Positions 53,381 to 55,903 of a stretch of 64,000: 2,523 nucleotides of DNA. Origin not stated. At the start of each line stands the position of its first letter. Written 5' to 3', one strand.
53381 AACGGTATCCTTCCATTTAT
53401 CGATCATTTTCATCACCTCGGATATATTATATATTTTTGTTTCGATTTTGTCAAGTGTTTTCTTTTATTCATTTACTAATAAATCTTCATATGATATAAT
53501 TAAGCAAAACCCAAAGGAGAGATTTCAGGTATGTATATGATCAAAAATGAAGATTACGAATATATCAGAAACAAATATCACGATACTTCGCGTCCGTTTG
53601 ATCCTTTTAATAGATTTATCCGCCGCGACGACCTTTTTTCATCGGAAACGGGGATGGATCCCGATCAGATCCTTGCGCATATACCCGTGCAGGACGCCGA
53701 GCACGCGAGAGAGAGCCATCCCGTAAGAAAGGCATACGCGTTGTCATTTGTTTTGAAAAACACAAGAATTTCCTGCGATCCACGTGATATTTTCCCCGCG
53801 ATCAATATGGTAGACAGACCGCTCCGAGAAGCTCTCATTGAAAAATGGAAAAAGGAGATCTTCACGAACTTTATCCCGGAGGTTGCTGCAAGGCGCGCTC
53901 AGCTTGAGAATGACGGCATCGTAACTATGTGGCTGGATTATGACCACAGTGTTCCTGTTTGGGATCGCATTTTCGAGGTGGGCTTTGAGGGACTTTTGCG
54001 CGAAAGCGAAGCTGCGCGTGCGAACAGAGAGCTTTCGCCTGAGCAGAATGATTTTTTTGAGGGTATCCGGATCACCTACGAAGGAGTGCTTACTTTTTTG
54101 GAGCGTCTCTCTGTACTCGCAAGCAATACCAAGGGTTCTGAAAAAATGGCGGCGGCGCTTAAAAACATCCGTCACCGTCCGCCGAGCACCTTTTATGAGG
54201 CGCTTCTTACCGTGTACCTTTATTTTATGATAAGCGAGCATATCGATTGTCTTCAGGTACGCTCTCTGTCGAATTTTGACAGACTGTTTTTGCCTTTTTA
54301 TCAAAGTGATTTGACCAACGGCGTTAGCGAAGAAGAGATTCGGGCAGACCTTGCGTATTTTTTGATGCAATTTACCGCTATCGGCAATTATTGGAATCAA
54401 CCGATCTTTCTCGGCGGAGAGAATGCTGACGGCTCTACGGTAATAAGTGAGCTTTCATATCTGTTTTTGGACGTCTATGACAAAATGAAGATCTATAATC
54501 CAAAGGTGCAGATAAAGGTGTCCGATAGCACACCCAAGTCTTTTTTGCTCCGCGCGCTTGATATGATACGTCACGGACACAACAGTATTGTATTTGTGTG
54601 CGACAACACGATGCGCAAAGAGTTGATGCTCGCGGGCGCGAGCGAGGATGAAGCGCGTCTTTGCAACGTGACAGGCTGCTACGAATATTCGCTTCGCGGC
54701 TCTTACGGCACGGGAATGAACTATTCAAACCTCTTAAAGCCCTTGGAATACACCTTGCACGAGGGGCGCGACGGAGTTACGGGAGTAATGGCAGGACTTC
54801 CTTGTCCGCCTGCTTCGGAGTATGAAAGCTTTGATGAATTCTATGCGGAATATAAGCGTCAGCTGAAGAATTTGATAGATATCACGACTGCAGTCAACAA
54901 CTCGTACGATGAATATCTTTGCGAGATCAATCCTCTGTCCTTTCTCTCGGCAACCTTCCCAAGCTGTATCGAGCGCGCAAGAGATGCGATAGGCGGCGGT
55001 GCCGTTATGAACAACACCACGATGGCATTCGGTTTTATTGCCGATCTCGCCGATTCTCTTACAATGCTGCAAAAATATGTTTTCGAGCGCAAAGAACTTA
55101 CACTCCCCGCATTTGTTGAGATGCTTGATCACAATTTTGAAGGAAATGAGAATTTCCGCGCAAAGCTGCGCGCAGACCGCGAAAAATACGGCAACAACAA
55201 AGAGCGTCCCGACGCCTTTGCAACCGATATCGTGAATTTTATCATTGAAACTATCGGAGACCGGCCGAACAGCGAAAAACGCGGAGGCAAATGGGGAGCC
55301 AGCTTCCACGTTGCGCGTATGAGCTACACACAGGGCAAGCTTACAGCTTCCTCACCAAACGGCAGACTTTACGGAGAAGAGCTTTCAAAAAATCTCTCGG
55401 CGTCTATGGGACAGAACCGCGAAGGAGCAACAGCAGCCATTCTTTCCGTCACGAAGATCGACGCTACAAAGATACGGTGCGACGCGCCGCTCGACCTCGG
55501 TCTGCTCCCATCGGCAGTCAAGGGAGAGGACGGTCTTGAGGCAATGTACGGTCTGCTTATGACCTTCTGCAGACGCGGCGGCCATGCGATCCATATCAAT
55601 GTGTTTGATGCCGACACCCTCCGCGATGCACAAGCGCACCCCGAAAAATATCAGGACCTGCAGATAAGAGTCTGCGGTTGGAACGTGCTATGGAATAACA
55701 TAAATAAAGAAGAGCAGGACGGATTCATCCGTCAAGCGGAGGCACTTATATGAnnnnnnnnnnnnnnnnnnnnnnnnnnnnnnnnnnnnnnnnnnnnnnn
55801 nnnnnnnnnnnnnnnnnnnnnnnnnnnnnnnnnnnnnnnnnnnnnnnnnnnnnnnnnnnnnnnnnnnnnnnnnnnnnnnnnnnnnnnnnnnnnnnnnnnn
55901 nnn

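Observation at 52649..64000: Uncharacterised glycyl-radical-enzyme cluster: two GRE paralogs, one activase, two FAD oxidoreductases, an M14-like protein, a propeller protein and two AraC regulators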

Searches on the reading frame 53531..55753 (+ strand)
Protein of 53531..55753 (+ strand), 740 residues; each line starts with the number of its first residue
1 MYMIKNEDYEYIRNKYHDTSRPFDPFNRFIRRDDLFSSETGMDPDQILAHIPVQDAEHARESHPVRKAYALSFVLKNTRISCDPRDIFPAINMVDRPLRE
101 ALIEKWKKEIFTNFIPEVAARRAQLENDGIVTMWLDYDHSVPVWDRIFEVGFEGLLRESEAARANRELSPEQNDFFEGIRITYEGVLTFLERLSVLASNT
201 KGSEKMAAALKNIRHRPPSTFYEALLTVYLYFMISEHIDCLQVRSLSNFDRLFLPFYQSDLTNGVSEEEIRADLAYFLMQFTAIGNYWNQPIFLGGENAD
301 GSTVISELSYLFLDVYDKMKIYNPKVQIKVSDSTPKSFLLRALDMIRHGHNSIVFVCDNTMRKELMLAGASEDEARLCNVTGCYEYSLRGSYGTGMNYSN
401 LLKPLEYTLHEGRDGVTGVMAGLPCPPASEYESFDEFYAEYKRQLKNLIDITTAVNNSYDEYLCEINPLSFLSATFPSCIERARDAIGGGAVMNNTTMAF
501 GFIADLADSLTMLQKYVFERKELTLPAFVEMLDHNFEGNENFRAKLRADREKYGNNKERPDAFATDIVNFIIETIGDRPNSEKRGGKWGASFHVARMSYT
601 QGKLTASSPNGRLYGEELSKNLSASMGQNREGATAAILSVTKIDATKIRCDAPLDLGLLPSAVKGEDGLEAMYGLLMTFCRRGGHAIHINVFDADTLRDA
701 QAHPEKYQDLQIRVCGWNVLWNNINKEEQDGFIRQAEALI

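Call 7: search_protein_families(library=pfam, proteins=[window:53531-55753:+], max_evalue=0.01)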
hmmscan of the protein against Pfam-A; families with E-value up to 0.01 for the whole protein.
window:53531-55753:+ (740 aa): 2 families
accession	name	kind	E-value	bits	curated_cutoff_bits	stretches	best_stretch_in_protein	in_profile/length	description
PF02901.20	PFL-like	-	8.6e-94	315.9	24.3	1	98-591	114-636/647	Pyruvate formate lyase-like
PF01228.26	Gly_radical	-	3.7e-21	76.1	22.2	1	619-720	2-104/106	Glycine radical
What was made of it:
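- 53531..55753 (+): GRE1: 740-aa glycyl radical enzyme of an uncharacterised clade. Cys383-x-Glu385 loop, His139, Gly716 in RVCGW. PFL-like E=9e-94 and Gly_radical E=4e-21 (call 7).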

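Call 8: search_protein_families(library=ncbifam, proteins=[window:53531-55753:+], max_evalue=0.01)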
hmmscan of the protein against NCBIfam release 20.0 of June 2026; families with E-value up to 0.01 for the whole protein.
window:53531-55753:+ (740 aa): 12 families
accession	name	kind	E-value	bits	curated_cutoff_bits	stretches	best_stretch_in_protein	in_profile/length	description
TIGR01774.1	PFL2-3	subfamily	8.5e-89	298.8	678.2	1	98-738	112-784/786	formate C-acetyltransferase/glycerol dehydratase family glycyl radical enzyme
NF043068.1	glycl_HYPD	equivalog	2.9e-85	286.9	1100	1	177-737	197-781/784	trans-4-hydroxy-L-proline dehydratase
NF007437.0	PRK09983.1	equivalog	2.1e-66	224.5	1109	1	81-737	94-762/765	formate C-acetyltransferase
NF048011.1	SfplDhtHpsGDes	equivalog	6.3e-60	203.4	1000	1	144-737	190-818/821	(2S)-3-sulfopropanediol dehydratase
TIGR04394.1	choline_CutC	equivalog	1.6e-58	198.9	1050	1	174-734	199-782/789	choline trimethylamine-lyase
NF048009.1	SfplDhtHpfGKleb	equivalog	5.5e-57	193.5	1000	1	139-737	184-821/824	(2S)-3-sulfopropanediol dehydratase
NF033715.1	glycyl_HPDL_Lrg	equivalog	3.4e-52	177.4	1150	2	551-737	714-898/901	4-hydroxyphenylacetate decarboxylase large subunit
NF033718.1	indole_decarb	equivalog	1.4e-46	159.1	1100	2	599-737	727-865/868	indoleacetate decarboxylase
TIGR01255.1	pyr_form_ly_1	equivalog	9.4e-22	77.3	994.2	1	294-734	323-737/744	formate C-acetyltransferase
NF038360.1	rad_fix_GrcA3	exception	5.4e-17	61.6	158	1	670-734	7-71/78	autonomous glycyl radical cofactor GrcA3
NF008341.1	PRK11127.1-1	equivalog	3.6e-09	36.5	145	1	685-732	24-71/80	autonomous glycyl radical cofactor GrcA2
TIGR04365.1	spare_glycyl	equivalog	6.8e-09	36.1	170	1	682-733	67-118/126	autonomous glycyl radical cofactor GrcA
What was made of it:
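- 53531..55753 (+): No NCBIfam equivalog cutoff is reached (call 8).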

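Call 14: search_solved_structures(query=window:53531-55753:+, max_evalue=0.001)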
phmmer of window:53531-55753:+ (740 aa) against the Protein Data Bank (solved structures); distinct sequences matched with E-value up to 0.001: 36.
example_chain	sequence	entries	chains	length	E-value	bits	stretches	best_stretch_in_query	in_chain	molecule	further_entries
6vxc_A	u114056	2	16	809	3.9e-70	240.4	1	216-737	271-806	Trans-4-hydroxy-L-proline dehydratase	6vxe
1r8w_A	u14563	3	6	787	2.8e-60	207.8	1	139-737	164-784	glycerol dehydratase | B12-independent glycerol dehydratase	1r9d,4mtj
2f3o_A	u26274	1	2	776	1.3e-58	202.3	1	98-736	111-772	pyruvate formate-lyase 2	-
8yjo_A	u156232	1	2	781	1.2e-57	199.1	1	82-736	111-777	Probable dehydratase PflD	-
5i2a_A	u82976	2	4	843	5.5e-57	197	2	173-536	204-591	Diol-dehydratase | Diol dehydratase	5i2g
9rco_A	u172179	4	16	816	5.1e-56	193.7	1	144-737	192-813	Glycyl radical protein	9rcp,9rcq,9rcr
8iof_A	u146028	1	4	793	6.3e-55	190.1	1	137-737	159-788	Benzylsuccinate synthase alpha subunit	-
8id0_A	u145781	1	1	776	1.8e-53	185.3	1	201-737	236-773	formate C-acetyltransferase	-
9f3w_A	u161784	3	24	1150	4.1e-52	180.8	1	142-734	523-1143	Choline trimethylamine-lyase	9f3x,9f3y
5a0z_A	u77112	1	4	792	2.2e-51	178.4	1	142-734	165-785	CHOLINE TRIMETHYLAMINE LYASE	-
5a0u_A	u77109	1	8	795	2.3e-51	178.4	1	142-734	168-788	CHOLINE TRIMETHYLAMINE LYASE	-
7vua_A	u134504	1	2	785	5.6e-49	170.5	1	98-734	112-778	HplG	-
9ht9_A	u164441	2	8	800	1.2e-48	169.4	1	169-734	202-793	Choline trimethylamine-lyase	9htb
9r0v_A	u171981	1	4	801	1.2e-48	169.4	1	169-734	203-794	Choline trimethylamine-lyase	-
6vue_A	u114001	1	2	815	1.2e-48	169.3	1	169-734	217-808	Choline trimethylamine-lyase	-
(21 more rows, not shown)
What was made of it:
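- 53531..55753 (+): Best PDB hit HypD at 240 bits (call 14).
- HypD is the top hit for GRE1 in NCBIfam and the PDB (calls 8, 14). The nearest characterised GRE to GRE1 is an amino-acid dehydratase (call 14).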

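Call 16: find_homologous_proteins(query=window:53531-55753:+, max_evalue=1e-30)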
Query window:53531-55753:+ (740 aa): 856 proteins with E <= 1e-30 among 8000 candidates; the best 120 are listed.
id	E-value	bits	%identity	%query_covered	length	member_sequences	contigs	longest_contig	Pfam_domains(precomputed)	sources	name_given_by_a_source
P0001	0.0e+0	1682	98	100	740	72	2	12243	PF02901.21,PF01228.27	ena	-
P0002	0.0e+0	1677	97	100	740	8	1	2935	PF02901.21,PF01228.27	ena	-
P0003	0.0e+0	1669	97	100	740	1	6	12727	PF02901.21,PF01228.27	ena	-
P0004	0.0e+0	1493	86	100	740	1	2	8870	PF02901.21,PF01228.27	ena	-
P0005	0.0e+0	1488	85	100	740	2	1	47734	PF02901.21,PF01228.27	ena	-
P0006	0.0e+0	1488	86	100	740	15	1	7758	PF02901.21,PF01228.27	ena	-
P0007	0.0e+0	1485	86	100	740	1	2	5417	PF02901.21,PF01228.27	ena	-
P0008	0.0e+0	1484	86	100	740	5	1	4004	PF02901.21,PF01228.27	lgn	-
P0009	0.0e+0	1476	85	100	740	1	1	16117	PF02901.21,PF01228.27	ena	-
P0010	0.0e+0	1472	90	94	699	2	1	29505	PF02901.21,PF01228.27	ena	-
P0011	0.0e+0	1329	76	100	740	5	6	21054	PF02901.21,PF01228.27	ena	-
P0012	0.0e+0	1296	75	100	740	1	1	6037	PF02901.21,PF01228.27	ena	-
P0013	0.0e+0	1283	74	100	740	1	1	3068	PF02901.21,PF01228.27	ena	-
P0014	0.0e+0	1252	72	100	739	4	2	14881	PF02901.21,PF01228.27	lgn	-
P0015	0.0e+0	1229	71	100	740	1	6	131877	PF02901.21,PF01228.27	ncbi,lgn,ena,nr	ncbi:MAG: hypothetical protein IJ011_02175 [Clostridia bacterium]|nr:hypothetical protein [Clostridi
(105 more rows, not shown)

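Call 18: find_related_loci(query=A2, collection=genome_contigs, flank=10000)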
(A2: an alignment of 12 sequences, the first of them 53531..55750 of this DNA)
Query A2 (740 aa) in genome_contigs; peptide patterns used: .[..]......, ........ (x = any residue, [..] = any of these).
263 stretches matched a pattern; 253 encode a relative of the query (tblastn E <= 1e-3); the best 80 are kept; 80 distinct loci.
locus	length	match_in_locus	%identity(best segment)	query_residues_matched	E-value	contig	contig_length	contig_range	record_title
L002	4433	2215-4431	86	1-739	0e+0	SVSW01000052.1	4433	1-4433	MAG: Oscillospiraceae bacterium isolate SIG679 NODE_270770_length_4433_cov_1.332791, whole genome shotgun sequence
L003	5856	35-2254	85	1-740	0e+0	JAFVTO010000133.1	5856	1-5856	MAG: Clostridia bacterium isolate RGIG5382 Sheep_Colon-3__c512696, whole genome shotgun sequence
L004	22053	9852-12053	69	1-740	0e+0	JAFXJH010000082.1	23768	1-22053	MAG: Clostridia bacterium isolate RGIG6466 Sheep_Rectum.Co__c1994976, whole genome shotgun sequence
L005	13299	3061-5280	68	1-740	0e+0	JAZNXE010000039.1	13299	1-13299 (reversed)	MAG: Eubacteriales bacterium isolate T1900044780_TS20190246.MAGScoT_cleanbin_000027 SGB_2550_k141_896455, whole genome s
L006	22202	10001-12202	68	1-740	0e+0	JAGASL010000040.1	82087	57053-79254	MAG: Clostridia bacterium isolate RGIG8732 Water_deer_Colon-4__c208774, whole genome shotgun sequence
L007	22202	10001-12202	68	1-740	0e+0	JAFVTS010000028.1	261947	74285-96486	MAG: Clostridia bacterium isolate RGIG5386 Sheep_Colon-3__c1212, whole genome shotgun sequence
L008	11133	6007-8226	67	1-740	0e+0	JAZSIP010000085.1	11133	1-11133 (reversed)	MAG: Eubacteriales bacterium isolate T1900044569_TS20190035.MAGScoT_cleanbin_000030 SGB_429_k141_1638863, whole genome s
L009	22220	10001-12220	67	1-740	0e+0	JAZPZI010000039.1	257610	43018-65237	MAG: Clostridia bacterium isolate T1900044645_TS20190111.MAGScoT_cleanbin_000034 SGB_1344_k141_1578307, whole genome sho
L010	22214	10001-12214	68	1-740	0e+0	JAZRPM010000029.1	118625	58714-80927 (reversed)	MAG: Candidatus Ornithomonoglobus sp. isolate T1900045380_YK20190070.MAGScoT_cleanbin_000003 SGB_6881_k141_2242184, whol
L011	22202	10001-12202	68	1-740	0e+0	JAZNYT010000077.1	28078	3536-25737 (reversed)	MAG: Eubacteriales bacterium isolate T1900044774_TS20190240.MAGScoT_cleanbin_000023 SGB_2468_k141_95749, whole genome sh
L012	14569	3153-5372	67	1-740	0e+0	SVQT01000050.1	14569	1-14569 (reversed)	MAG: Oscillospiraceae bacterium isolate SIG624 NODE_19410_length_14569_cov_2.222130, whole genome shotgun sequence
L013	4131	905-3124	66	1-740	0e+0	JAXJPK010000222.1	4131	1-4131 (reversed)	MAG: Clostridia bacterium isolate DOME_MAG_1672 1672_C0128_k141_604443, whole genome shotgun sequence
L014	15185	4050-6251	68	1-740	0e+0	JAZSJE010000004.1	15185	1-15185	MAG: Eubacteriales bacterium isolate T1900044565_TS20190031.MAGScoT_cleanbin_000063 SGB_404_k141_2749760, whole genome s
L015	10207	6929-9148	66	1-740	0e+0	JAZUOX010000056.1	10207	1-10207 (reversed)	MAG: Clostridia bacterium isolate T1900044868_TS20190334.MAGScoT_cleanbin_000057 SGB_3154_k141_1625037, whole genome sho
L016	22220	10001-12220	66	1-740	0e+0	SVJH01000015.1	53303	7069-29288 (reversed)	MAG: Oscillospiraceae bacterium isolate SIG430 NODE_3075_length_53303_cov_2.518956, whole genome shotgun sequence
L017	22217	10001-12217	67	1-739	0e+0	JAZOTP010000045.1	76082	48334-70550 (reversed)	MAG: Clostridia bacterium isolate T1900045538_YK20190232.MAGScoT_cleanbin_000037 SGB_7780_k141_226692, whole genome shot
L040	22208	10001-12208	64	1-739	0e+0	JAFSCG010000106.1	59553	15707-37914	MAG: Clostridia bacterium isolate RGIG3011 Goat_Rectum-3__c393428, whole genome shotgun sequence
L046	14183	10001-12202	64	1-740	0e+0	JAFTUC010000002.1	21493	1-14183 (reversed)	MAG: Clostridia bacterium isolate RGIG4151 Roe_deer_Colon-1__c48, whole genome shotgun sequence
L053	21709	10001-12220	63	1-740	0e+0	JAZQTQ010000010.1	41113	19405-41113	MAG: Acutalibacteraceae bacterium isolate T1900045186_TC20190182.MAGScoT_cleanbin_000004 SGB_5272_k141_802096, whole gen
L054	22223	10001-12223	61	1-739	0e+0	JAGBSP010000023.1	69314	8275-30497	MAG: Clostridia bacterium isolate RGIG9409 Yak_Cecum-1__c351167, whole genome shotgun sequence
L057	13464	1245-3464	62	1-740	0e+0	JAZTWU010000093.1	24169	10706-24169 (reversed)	MAG: Eubacteriales bacterium isolate T1900045332_YK20190021.MAGScoT_cleanbin_000034 SGB_6540_k141_400033, whole genome s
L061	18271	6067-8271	60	8-740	0e+0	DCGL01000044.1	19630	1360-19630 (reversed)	MAG TPA_asm: Clostridiales bacterium UBA1779 UBA1779_contig_96034, whole genome shotgun sequence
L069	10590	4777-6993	60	1-740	0e+0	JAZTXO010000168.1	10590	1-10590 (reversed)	MAG: Eubacteriales bacterium isolate T1900045329_YK20190018.MAGScoT_cleanbin_000029 SGB_6500_k141_2547499, whole genome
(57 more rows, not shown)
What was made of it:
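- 53531..55753 (+): A relative is found in 253 stretches of a one-genome-per-species collection (call 18).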

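Call 22: search_protein_families(library=pfam, proteins=[L010:12224-13072:+, L010:13078-14004:+, L069:6996-7694:+, L017:13112-13747:+, L017:13806-14702:+, L017:14716-15423:+, L054:13115-13708:+, L046:12213-12863:+, L040:12216-13154:+, L053:14035-14682:+], max_evalue=0.001)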
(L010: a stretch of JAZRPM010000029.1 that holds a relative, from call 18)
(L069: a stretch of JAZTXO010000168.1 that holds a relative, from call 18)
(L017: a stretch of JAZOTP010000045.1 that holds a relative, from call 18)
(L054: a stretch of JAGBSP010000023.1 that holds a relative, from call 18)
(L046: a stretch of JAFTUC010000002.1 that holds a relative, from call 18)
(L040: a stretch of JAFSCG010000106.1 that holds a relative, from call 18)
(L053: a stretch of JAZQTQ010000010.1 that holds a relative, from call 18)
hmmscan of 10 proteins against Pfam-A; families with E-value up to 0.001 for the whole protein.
L010:12224-13072:+ (282 aa): 3 families
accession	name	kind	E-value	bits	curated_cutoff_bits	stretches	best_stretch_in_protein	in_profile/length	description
PF08450.18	SGL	-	1.6e-49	169.2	26.3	1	11-251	1-245/246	SMP-30/Gluconolactonase/LRE-like region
PF03088.22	Str_synth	-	1.5e-05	25.4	25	1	119-161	32-75/89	Strictosidine synthase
PF20067.5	SSL_N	-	0.00088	19.5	18.9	0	97-114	25-42/46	Strictosidine synthase-like, N-terminal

L010:13078-14004:+ (308 aa): 2 families
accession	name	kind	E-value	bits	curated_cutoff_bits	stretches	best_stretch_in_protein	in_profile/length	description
PF00892.27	EamA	-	9.3e-28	97.6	28.2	2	165-298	2-133/135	EamA-like transporter family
PF03151.22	TPT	-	0.00019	21.3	30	1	175-301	12-138/291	Triose-phosphate Transporter family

L069:6996-7694:+ (232 aa): 1 family
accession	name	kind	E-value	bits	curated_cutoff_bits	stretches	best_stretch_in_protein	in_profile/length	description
PF03629.24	SASA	-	5e-49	167.4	24.8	1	3-227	4-225/226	Carbohydrate esterase, sialic acid-specific acetylesterase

L017:13112-13747:+ (211 aa): 1 family
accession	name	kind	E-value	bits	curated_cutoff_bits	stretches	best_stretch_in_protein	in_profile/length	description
PF13472.12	Lipase_GDSL_2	-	0.00032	21.7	32.9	1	76-166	74-165/178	GDSL-like Lipase/Acylhydrolase family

L017:13806-14702:+ (298 aa): 1 family
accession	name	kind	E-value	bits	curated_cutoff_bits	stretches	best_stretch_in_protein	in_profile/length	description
PF00892.27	EamA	-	7e-35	120.7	28.2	2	12-152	3-134/135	EamA-like transporter family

L017:14716-15423:+ (235 aa): 1 family
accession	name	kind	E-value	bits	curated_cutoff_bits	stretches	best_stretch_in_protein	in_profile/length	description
PF03629.24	SASA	-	5.4e-55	186.9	24.8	1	3-229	4-226/226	Carbohydrate esterase, sialic acid-specific acetylesterase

L054:13115-13708:+ (197 aa): 2 families
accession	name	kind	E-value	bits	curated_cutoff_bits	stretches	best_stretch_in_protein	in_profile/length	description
PF13472.12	Lipase_GDSL_2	-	9.4e-12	46.2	32.9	1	7-181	2-177/178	GDSL-like Lipase/Acylhydrolase family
PF00657.28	Lipase_GDSL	-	6.4e-05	23.6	23.6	1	90-187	101-208/208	GDSL-like Lipase/Acylhydrolase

L046:12213-12863:+ (216 aa): 1 family
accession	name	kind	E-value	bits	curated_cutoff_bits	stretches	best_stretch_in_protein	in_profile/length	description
PF13472.12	Lipase_GDSL_2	-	4.2e-06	27.8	32.9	1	51-170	48-164/178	GDSL-like Lipase/Acylhydrolase family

L040:12216-13154:+ (312 aa): 3 families
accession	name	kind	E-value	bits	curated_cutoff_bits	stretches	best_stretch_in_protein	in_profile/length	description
PF00892.27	EamA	-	2.4e-32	112.5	28.2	2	165-297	2-133/135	EamA-like transporter family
PF03151.22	TPT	-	2.7e-05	24.1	30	1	175-296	12-134/291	Triose-phosphate Transporter family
PF06027.18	SLC35F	-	0.00015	21.8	21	1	144-295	141-294/299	Solute carrier family 35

L053:14035-14682:+ (215 aa): 1 family
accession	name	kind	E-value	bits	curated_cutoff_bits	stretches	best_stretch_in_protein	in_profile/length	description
PF13472.12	Lipase_GDSL_2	-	2.2e-06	28.7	32.9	1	10-170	3-164/178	GDSL-like Lipase/Acylhydrolase family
